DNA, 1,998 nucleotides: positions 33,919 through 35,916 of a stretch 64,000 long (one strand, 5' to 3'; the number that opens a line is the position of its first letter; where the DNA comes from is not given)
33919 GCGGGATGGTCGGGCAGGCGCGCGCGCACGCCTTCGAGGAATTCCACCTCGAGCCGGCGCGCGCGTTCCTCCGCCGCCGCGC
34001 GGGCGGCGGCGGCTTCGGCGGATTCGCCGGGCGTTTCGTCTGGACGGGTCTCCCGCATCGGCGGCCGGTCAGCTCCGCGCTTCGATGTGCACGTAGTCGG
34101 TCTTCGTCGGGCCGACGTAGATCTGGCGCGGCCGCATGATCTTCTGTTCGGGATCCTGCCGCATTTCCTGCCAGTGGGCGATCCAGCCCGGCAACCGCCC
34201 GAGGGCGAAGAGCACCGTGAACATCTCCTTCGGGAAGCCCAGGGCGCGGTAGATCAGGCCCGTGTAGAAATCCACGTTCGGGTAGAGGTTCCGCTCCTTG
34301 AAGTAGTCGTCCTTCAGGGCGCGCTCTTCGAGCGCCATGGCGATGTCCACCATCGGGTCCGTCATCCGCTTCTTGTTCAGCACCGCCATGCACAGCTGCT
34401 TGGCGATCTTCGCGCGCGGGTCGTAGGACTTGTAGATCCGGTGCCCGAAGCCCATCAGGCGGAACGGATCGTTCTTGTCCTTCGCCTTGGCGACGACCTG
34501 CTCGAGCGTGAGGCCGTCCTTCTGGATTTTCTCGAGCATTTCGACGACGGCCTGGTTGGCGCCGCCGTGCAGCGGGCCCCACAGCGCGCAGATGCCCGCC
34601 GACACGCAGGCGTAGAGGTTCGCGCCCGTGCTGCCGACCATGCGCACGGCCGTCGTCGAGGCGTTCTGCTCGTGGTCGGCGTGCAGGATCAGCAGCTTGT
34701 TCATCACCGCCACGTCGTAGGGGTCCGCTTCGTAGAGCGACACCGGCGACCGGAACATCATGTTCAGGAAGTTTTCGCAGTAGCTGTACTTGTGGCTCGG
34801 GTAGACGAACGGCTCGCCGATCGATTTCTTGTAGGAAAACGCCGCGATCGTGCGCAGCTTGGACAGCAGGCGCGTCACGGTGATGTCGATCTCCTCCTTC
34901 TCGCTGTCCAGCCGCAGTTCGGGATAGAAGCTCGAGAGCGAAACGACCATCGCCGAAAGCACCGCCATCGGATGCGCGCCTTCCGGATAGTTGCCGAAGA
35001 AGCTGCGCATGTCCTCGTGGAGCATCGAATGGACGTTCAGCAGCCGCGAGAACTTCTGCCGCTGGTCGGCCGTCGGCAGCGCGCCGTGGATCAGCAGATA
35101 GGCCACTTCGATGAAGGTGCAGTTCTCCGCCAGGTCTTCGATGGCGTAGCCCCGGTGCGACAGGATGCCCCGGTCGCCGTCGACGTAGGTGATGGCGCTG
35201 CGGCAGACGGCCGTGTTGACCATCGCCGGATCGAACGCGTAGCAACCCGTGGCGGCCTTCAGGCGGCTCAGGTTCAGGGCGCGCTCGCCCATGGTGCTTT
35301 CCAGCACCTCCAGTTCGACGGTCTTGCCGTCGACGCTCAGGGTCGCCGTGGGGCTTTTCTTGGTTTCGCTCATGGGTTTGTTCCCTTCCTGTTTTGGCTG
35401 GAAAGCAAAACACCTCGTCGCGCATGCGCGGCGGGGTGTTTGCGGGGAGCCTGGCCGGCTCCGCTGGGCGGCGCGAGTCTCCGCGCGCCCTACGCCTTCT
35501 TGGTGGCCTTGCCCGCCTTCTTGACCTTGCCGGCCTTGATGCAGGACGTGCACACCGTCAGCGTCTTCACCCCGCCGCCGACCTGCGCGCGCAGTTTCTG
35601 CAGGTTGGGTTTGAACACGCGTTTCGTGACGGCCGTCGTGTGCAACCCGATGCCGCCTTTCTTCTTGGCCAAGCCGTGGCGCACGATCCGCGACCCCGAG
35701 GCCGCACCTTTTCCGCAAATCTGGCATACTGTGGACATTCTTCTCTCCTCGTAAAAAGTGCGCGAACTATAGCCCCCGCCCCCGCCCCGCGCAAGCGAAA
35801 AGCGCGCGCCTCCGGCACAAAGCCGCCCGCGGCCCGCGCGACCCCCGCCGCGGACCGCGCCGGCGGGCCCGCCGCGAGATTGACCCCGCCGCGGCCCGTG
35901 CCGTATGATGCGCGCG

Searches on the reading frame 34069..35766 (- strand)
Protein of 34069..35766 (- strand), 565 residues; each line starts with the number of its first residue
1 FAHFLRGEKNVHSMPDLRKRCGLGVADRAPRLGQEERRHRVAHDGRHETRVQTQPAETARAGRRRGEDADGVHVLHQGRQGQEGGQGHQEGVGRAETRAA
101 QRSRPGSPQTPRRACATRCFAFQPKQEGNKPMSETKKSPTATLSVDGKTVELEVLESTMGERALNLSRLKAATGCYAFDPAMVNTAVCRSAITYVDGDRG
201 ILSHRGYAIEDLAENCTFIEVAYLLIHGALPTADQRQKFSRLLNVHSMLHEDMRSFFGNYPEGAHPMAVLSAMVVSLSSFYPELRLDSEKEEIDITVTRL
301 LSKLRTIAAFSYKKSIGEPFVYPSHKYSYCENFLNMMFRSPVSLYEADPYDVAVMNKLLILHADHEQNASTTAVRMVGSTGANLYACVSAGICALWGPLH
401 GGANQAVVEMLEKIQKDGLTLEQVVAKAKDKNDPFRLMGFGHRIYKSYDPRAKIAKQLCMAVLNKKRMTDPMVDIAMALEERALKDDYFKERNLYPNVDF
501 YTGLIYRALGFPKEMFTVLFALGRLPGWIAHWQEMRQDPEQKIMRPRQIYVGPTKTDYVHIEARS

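Call 87: search_protein_families(library=pfam, proteins=[window:34069-35766:-], max_evalue=0.001)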
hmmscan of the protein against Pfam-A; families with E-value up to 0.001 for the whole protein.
window:34069-35766:- (565 aa): 1 family
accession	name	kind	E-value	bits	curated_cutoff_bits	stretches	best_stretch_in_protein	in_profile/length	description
PF00285.26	Citrate_synt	-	1.2e-137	459.2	27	1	182-547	2-357/357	Citrate synthase, C-terminal domain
